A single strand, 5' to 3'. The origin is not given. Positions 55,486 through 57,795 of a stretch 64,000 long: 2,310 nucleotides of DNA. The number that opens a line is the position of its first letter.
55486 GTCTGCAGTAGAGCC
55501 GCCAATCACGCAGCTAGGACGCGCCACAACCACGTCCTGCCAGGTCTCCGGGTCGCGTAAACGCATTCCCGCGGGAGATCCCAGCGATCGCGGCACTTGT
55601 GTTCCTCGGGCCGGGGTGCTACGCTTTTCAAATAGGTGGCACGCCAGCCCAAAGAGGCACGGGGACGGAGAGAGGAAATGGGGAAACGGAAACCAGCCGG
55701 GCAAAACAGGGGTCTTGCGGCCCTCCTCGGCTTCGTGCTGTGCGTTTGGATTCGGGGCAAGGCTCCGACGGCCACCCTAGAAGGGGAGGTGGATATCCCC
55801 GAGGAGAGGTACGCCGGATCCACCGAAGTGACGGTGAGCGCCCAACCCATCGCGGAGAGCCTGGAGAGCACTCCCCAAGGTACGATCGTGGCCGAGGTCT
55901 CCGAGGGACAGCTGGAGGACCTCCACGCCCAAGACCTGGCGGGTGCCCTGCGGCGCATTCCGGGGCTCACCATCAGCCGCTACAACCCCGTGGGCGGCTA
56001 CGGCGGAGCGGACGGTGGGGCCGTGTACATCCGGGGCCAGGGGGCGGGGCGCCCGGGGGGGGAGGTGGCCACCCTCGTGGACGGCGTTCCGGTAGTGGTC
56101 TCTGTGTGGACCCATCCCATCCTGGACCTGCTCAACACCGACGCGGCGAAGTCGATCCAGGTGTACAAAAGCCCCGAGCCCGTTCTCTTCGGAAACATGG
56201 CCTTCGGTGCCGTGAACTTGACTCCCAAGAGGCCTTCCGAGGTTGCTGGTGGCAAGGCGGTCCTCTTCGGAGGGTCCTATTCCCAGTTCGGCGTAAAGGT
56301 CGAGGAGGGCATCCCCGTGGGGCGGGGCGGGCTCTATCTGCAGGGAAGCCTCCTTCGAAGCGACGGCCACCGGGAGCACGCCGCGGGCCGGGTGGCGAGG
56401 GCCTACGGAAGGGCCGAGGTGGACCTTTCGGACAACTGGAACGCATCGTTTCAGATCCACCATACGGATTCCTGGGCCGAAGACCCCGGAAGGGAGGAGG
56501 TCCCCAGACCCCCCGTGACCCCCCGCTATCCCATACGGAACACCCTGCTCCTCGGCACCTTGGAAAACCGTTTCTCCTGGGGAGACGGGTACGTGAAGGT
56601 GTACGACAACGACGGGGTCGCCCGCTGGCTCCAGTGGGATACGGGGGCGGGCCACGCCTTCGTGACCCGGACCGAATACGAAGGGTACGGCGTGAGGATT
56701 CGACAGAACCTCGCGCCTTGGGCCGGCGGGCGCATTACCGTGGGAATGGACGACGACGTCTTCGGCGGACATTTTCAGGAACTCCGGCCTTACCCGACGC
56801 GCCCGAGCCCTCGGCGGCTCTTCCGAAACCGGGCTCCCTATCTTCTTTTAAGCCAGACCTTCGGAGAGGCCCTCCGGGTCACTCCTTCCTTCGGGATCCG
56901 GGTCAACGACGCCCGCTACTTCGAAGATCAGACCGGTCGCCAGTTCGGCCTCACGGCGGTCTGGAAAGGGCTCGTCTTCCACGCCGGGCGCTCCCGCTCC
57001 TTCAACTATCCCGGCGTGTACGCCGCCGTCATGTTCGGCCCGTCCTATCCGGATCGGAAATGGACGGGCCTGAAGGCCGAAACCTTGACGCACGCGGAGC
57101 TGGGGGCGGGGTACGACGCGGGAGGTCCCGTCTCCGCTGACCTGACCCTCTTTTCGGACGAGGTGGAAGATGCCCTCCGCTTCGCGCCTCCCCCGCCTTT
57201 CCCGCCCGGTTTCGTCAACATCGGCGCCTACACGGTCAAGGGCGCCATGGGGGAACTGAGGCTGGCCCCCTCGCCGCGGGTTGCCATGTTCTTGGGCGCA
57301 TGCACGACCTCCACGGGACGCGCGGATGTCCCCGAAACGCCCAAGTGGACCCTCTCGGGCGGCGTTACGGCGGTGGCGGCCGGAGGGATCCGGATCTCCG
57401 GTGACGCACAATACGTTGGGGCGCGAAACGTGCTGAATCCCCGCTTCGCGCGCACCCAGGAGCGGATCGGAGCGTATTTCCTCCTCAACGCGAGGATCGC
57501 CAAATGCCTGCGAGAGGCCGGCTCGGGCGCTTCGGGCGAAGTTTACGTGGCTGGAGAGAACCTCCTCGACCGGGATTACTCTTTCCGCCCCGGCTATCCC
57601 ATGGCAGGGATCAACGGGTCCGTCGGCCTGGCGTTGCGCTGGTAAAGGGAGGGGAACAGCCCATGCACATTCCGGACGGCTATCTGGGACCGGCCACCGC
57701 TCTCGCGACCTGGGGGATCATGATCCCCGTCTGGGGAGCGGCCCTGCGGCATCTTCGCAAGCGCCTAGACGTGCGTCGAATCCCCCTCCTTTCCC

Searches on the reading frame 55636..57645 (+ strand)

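Call 55: search_protein_families(library=pfam, proteins=[window:55636-57645:+], max_evalue=0.00001)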
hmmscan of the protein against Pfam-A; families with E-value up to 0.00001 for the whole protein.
window:55636-57645:+ (669 aa): 1 family
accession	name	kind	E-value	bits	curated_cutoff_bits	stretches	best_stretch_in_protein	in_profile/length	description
PF07715.20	Plug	-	7.2e-16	59.1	23.9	1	78-193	4-107/107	TonB-dependent Receptor Plug Domain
